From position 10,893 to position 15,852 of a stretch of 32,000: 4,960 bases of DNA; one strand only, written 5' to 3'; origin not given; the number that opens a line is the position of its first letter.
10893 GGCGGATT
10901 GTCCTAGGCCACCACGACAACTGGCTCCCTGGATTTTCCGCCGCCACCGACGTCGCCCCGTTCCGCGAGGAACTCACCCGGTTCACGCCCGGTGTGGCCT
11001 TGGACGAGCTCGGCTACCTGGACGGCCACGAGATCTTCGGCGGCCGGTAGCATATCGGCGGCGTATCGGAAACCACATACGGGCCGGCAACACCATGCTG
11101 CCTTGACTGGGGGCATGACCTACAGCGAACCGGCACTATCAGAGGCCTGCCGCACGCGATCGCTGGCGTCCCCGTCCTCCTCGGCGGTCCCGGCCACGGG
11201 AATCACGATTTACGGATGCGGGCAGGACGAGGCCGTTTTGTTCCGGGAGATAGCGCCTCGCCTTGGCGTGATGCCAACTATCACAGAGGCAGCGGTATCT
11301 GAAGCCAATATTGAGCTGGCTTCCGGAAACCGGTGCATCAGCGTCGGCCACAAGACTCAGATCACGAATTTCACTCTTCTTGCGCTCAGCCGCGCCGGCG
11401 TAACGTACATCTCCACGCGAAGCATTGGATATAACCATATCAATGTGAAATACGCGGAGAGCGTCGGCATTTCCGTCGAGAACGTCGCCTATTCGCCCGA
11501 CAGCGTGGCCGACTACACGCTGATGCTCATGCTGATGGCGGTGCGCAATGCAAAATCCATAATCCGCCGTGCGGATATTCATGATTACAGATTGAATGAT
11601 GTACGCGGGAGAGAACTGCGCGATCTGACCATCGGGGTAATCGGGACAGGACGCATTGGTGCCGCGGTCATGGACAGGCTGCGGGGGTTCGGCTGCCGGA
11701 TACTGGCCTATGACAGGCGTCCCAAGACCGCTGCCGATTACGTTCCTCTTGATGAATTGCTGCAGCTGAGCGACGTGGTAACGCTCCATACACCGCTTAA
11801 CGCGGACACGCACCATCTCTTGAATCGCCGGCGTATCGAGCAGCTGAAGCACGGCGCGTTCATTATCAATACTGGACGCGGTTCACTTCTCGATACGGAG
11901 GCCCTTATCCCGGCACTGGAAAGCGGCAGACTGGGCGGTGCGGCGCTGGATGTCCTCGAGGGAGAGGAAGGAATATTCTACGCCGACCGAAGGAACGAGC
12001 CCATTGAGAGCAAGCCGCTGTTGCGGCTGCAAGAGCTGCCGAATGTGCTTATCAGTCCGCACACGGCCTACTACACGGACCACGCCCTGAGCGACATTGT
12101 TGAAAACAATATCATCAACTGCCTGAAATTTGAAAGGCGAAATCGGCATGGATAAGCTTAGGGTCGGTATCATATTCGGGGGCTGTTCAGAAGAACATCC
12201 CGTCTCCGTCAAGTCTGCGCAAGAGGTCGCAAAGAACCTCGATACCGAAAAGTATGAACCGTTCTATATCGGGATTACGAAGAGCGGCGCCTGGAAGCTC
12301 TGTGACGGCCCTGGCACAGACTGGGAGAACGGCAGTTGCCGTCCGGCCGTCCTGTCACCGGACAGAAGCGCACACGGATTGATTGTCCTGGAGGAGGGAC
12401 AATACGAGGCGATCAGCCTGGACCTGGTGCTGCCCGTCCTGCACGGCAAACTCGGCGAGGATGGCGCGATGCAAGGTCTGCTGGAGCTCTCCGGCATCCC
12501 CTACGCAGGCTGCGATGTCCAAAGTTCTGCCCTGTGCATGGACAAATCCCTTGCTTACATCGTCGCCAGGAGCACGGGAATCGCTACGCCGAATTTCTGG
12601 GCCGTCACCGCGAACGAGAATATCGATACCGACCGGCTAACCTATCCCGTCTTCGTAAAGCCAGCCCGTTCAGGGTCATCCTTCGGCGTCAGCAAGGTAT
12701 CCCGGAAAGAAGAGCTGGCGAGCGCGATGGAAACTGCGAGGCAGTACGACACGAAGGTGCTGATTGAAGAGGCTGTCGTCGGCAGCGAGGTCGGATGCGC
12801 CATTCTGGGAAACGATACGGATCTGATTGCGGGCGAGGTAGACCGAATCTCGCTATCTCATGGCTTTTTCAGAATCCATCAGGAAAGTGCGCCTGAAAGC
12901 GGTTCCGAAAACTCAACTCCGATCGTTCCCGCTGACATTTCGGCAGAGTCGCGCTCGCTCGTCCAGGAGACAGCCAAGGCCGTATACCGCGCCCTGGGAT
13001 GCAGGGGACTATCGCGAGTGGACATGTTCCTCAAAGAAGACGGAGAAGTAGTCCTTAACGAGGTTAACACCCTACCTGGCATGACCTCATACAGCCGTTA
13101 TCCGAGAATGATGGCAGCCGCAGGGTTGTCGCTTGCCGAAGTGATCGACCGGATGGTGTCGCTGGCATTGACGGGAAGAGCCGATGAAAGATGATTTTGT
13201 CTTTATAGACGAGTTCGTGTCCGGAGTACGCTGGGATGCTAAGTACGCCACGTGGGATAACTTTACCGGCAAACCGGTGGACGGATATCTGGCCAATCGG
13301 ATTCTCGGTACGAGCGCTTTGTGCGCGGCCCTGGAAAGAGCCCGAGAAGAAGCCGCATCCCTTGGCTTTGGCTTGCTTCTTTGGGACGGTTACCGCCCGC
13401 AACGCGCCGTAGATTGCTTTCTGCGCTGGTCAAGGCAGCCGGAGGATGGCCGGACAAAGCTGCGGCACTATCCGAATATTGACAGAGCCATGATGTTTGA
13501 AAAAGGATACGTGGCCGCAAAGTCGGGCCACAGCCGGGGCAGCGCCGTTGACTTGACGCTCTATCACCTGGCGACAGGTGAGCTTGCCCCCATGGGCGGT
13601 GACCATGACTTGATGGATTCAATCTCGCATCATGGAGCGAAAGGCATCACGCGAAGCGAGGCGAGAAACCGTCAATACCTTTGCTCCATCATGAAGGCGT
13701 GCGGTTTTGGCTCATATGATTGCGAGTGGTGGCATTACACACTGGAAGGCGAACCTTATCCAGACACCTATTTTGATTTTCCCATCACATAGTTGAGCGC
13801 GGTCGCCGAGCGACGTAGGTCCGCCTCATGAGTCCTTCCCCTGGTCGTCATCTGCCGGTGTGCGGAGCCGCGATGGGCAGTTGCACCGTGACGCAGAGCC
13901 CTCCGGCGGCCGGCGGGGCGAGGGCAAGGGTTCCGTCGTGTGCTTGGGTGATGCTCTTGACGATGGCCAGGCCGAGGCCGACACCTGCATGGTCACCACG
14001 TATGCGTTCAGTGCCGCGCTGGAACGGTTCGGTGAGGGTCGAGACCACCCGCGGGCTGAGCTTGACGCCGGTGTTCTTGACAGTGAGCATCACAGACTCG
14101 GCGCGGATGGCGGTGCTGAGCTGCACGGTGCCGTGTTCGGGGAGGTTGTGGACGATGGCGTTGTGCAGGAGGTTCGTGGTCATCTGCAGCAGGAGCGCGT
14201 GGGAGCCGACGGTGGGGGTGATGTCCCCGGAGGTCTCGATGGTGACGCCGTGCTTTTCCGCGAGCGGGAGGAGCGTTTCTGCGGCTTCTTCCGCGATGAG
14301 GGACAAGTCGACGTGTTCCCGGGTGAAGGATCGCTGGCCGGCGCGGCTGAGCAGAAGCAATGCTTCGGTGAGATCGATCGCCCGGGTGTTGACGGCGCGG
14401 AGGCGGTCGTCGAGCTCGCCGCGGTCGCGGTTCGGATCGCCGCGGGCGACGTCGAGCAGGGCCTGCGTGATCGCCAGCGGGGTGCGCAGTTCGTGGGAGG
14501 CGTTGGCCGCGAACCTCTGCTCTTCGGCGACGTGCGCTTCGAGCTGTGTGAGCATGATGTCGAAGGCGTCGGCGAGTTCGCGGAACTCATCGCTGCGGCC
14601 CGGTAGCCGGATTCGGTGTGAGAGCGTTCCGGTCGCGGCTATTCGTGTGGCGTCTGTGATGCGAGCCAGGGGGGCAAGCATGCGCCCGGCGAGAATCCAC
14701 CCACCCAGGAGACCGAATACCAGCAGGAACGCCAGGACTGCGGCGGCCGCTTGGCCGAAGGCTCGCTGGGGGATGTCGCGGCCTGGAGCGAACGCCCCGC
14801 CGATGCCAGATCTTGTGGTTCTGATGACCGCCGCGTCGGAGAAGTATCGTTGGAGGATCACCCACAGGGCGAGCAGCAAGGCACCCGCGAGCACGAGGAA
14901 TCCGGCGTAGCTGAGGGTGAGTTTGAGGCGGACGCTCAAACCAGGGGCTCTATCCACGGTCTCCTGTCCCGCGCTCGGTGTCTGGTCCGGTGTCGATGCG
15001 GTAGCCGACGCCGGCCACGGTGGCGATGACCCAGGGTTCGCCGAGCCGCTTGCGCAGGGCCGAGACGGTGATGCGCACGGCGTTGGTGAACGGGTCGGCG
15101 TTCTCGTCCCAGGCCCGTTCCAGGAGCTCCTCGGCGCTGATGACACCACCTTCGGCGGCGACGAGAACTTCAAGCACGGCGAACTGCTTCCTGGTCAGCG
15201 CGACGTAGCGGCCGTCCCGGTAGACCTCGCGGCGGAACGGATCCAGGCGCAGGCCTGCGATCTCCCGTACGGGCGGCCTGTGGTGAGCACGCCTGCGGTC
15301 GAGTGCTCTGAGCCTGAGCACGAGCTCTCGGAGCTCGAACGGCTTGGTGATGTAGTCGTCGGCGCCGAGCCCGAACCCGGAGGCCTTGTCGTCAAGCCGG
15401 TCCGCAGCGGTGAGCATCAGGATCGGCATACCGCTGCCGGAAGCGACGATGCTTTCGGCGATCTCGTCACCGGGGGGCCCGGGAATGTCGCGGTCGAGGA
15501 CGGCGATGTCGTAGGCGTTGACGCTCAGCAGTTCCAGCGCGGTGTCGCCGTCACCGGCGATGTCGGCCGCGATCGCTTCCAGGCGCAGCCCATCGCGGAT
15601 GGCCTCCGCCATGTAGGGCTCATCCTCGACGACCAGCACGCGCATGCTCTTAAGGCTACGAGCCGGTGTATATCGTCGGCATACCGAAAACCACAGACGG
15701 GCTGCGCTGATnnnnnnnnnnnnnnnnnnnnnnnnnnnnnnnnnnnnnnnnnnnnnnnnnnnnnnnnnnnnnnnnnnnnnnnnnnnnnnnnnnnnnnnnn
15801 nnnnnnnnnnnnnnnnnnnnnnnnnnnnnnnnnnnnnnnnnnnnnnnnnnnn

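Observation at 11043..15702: Minimal vanHAX + vanSR cassette in convergent layout, exactly bracketed by a ~41-bp direct repeat (possible circular permutation or att-like junctions)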

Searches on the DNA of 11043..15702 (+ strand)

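Call 59: search_dna_similar(query=window:11043-15702:+, collection=plasmids, mode=distant, max_rows=12)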
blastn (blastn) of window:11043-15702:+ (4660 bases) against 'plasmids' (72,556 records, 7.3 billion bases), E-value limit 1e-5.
Records with a match: 623; places in all: 723; records where one place covers at least 80% of the query: 0.
Best place of each record, by identity: 80-90% 7; 60-80% 616.
By first word of the organism name: Enterococcus 402; Ralstonia 130; Streptomyces 48; Staphylococcus 5; Rhodococcus 5; Burkholderia 4; Methylobacterium 3; Azospirillum 3; Embleya 2; Chelatococcus 2; and 18 more.
By predicted mobility (MOB-suite, as given by PLSDB): non-mobilizable 317; mobilizable 252; conjugative 54.
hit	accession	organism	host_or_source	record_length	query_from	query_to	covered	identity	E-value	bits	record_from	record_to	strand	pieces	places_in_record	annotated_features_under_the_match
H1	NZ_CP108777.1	Embleya sp. NBC_00896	-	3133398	11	2759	57%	79.9%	0e+0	2431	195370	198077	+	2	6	vanI: glycopeptide resistance gene cluster; Van ligase | vanH gene in vanO cluster: vanH; glycopeptide resistance gene cluster | vanX gene in vanI cluster: vanX; glycopeptide resistance gene cluster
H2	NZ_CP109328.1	Streptomyces sp. NBC_01591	-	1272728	1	2746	59%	77.0%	0e+0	2069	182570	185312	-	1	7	vanO: glycopeptide resistance gene cluster; Van ligase | vanH gene in vanO cluster: vanH; glycopeptide resistance gene cluster | vanX gene in vanO cluster: vanX; glycopeptide resistance gene cluster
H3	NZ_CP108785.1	Embleya sp. NBC_00888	-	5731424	9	2746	57%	76.9%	0e+0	2154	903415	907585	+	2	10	vanI: glycopeptide resistance gene cluster; Van ligase | vanH gene in vanO cluster: vanH; glycopeptide resistance gene cluster | vanX gene in vanI cluster: vanX; glycopeptide resistance gene cluster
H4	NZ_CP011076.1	Brevibacillus laterosporus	Oryza sativa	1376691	157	2737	55%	66.1%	0e+0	660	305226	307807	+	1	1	vanM: glycopeptide resistance gene cluster; Van ligase | vanA-Pa: D-alanine--(R)-lactate ligase VanA-Pa | vanH gene in vanF cluster: vanH; glycopeptide resistance gene cluster | vanH: D-lactate dehydrogenase VanH | vanX-Pt: D-Ala-D-Ala dipeptidase VanX-Pt | and 1 other names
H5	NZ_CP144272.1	Enterococcus faecium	-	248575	157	2749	56%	63.7%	3e-97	365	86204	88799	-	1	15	vanM: D-alanine--(R)-lactate ligase VanM (x2) | vanH gene in vanM cluster: vanH; glycopeptide resistance gene cluster (x2) | D-Ala-D-Ala dipeptidase VanX-M | vanX-M: D-Ala-D-Ala dipeptidase VanX-M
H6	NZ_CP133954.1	Enterococcus faecium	Homo sapiens,urine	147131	157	2749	56%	63.7%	2e-99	373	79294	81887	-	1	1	vanM: D-alanine--(R)-lactate ligase VanM | vanH: D-lactate dehydrogenase VanH | vanH gene in vanM cluster: vanH; glycopeptide resistance gene cluster | vanH-M: D-lactate dehydrogenase VanH-M | D-Ala-D-Ala dipeptidase VanX-M | and 2 other names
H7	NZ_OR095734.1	Enterococcus faecium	-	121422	157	2749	56%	63.7%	2e-99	373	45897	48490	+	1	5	vanM: D-alanine--(R)-lactate ligase VanM (x2) | vanH: D-lactate dehydrogenase VanH | vanH-M: D-lactate dehydrogenase VanH-M | D-Ala-D-Ala dipeptidase VanX-M | vanX-M: D-Ala-D-Ala dipeptidase VanX-M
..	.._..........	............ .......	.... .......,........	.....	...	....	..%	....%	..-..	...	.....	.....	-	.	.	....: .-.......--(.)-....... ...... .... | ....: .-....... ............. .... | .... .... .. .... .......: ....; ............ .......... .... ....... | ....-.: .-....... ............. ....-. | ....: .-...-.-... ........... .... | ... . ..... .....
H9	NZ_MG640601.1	Enterococcus faecium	Homo sapiens,urine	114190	157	2719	55%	63.6%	1e-95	360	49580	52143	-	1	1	vanM: D-alanine--(R)-lactate ligase VanM | vanH: D-lactate dehydrogenase VanH | vanH gene in vanM cluster: vanH; glycopeptide resistance gene cluster | vanH-M: D-lactate dehydrogenase VanH-M | vanX: D-Ala-D-Ala dipeptidase VanX | and 1 other names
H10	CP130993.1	Enterococcus faecium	Homo sapiens,blood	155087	167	2651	53%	64.8%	6e-119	438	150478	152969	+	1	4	vanH gene in vanA cluster: vanH; glycopeptide resistance gene cluster | vanA: glycopeptide resistance gene cluster; Van ligase (x2)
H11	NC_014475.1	Enterococcus faecalis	-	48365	333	2749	52%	65.3%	1e-96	603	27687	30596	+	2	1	vanA: D-alanine--(R)-lactate ligase VanA | D-lactate dehydrogenase VanH-A | vanH gene in vanA cluster: vanH; glycopeptide resistance gene cluster | vanH-A: D-lactate dehydrogenase VanH-A | D-Ala-D-Ala dipeptidase VanX-A | and 2 other names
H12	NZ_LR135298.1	Enterococcus faecium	-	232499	335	2749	52%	65.1%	9e-136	493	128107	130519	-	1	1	vanB: D-alanine--(R)-lactate ligase VanB | vanH: D-lactate dehydrogenase VanH | vanH gene in vanB cluster: vanH; glycopeptide resistance gene cluster | vanH-B: D-lactate dehydrogenase VanH-B | D-Ala-D-Ala dipeptidase VanX-B | and 2 other names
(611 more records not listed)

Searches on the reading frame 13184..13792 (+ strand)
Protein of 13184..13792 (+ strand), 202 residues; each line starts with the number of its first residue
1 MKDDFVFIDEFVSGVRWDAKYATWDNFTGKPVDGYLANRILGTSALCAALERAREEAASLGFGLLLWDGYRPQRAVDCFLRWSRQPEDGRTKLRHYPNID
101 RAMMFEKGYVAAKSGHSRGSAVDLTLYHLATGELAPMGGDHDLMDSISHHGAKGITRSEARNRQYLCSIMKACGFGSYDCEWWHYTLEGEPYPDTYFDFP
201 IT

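Call 5: search_protein_families(library=ncbifam, proteins=[window:13184-13792:+])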
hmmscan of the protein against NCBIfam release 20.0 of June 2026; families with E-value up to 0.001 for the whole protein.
window:13184-13792:+ (202 aa): 2 families
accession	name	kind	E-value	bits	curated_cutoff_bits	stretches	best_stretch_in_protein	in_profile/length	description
NF033115.1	dipept_VanX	equivalog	1.6e-121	403.4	320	1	3-201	1-199/199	D-Ala-D-Ala dipeptidase VanX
NF007557.0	PRK10178.1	equivalog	2.3e-32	112.1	176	2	112-189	94-170/188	D-alanyl-D-alanine dipeptidase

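Call 8: find_homologous_proteins(query=window:13184-13792:+, max_evalue=1e-20)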
Query window:13184-13792:+ (202 aa): 7984 proteins with E <= 1e-20 among 8000 candidates; the best 120 are listed.
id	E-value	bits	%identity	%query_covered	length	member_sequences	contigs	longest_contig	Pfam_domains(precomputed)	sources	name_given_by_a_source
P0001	1.7e-126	438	90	100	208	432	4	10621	PF01427.23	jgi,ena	-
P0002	1.9e-125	435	89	100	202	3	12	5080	PF01427.23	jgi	jgi:zinc D-Ala-D-Ala dipeptidase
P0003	4.2e-125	434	88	100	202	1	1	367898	PF01427.23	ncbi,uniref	ncbi:D-Ala-D-Ala dipeptidase VanX [Streptomyces sp. NPDC004629]|uniref:D-Ala-D-Ala dipeptidase VanX 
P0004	5.3e-125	433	89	100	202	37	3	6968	PF01427.23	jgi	jgi:zinc D-Ala-D-Ala dipeptidase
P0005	1.3e-124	432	89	100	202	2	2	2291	PF01427.23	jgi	jgi:zinc D-Ala-D-Ala dipeptidase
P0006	3.2e-124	431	89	100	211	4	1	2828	PF01427.23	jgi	jgi:D-alanyl-D-alanine dipeptidase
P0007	3.5e-124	431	88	100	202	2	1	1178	PF01427.23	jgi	jgi:zinc D-Ala-D-Ala dipeptidase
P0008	6.3e-124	430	89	100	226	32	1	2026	PF01427.23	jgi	jgi:D-alanyl-D-alanine dipeptidase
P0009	7.4e-124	430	89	100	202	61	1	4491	PF01427.23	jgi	jgi:D-alanyl-D-alanine dipeptidase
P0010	1.1e-123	429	88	100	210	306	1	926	PF01427.23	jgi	jgi:zinc D-Ala-D-Ala dipeptidase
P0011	1.9e-123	428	88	100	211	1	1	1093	PF01427.23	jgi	jgi:D-alanyl-D-alanine dipeptidase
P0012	2.7e-123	428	88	100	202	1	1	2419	PF01427.23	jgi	jgi:D-alanyl-D-alanine dipeptidase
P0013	5.0e-123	427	87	100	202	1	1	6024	PF01427.23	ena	-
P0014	8.1e-123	426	88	100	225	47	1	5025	PF01427.23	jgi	jgi:D-alanyl-D-alanine dipeptidase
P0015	9.2e-123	426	88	100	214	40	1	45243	PF01427.23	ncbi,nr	ncbi:MAG TPA: D-Ala-D-Ala dipeptidase VanX [Mycobacteriales bacterium]|nr:D-Ala-D-Ala dipeptidase Va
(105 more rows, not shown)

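Call 12: find_related_loci(query=A1, collection=genome_contigs, flank=10000)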
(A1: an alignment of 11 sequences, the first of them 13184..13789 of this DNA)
Query A1 (202 aa) in genome_contigs; peptide patterns used: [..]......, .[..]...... (x = any residue, [..] = any of these).
599 stretches matched a pattern (row limit reached: there are more); 591 encode a relative of the query (tblastn E <= 1e-3); the best 80 are kept; 80 distinct loci.
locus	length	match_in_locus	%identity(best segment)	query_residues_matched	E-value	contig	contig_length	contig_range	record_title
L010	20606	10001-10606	90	1-202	3e-126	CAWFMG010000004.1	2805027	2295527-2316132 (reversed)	MAG: uncultured Actinomycetota bacterium isolate MFD04212.bin.1.291 genome assembly, contig: contig_2265, whole genome s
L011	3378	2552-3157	90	1-202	8e-130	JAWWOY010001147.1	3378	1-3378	MAG: Kribbellaceae bacterium isolate BP_358 scaffold_358973, whole genome shotgun sequence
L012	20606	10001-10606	90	1-202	2e-125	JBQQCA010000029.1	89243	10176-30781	Streptomyces sp. 6N223 contig_29, whole genome shotgun sequence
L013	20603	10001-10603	87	1-201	2e-124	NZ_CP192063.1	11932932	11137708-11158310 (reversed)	Actinoallomurus sp. CA-150999 chromosome, complete genome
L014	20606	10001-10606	87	1-202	7e-124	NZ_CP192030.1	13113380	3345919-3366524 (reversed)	Dactylosporangium sp. CA-233914 chromosome, complete genome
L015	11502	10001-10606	88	1-202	5e-123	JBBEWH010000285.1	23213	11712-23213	Actinomycetes bacterium KLBMP 9797 Scaffold104_1, whole genome shotgun sequence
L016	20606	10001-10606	88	1-202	3e-123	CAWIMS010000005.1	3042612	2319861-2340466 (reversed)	MAG: uncultured Actinomycetota bacterium isolate MFD04944.bin.1.282 genome assembly, contig: contig_33080, whole genome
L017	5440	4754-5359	88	1-202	3e-123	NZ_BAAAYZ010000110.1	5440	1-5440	Streptomyces chiangmaiensis strain JCM 16577 sequence110, whole genome shotgun sequence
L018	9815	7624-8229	89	1-202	3e-122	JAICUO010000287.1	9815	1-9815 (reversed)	MAG: Streptosporangiaceae bacterium isolate GZL_ISSM_2_bin.89 k141_5672021_length_9815_cov_14.6041, whole genome shotgun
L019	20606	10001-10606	86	1-202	2e-122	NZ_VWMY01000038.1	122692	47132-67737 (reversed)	Streptomyces albicerus strain TRM68295 scaffold38, whole genome shotgun sequence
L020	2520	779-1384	87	1-202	5e-128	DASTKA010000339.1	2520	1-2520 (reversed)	MAG TPA_asm: Mycobacterium sp. isolate SMAG_U1835 k141_1778640, whole genome shotgun sequence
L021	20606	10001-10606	86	1-202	6e-122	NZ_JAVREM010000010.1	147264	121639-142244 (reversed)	Streptomyces millisiae strain DSM 44918 NODE_10_length_147264_cov_33.524640, whole genome shotgun sequence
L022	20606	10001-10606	85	1-202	2e-121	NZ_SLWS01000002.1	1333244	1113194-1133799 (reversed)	Actinocrispum wychmicini strain DSM 45934 Ga0310477_102, whole genome shotgun sequence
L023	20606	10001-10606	86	1-202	3e-121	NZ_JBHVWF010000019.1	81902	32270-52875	Streptomyces sp. NPDC058221 NPDC058221_T37_C4.ctg-0019, whole genome shotgun sequence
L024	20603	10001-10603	85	1-201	2e-121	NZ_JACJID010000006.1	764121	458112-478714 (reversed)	Kutzneria viridogrisea strain DSM 43850 Ga0436927_06, whole genome shotgun sequence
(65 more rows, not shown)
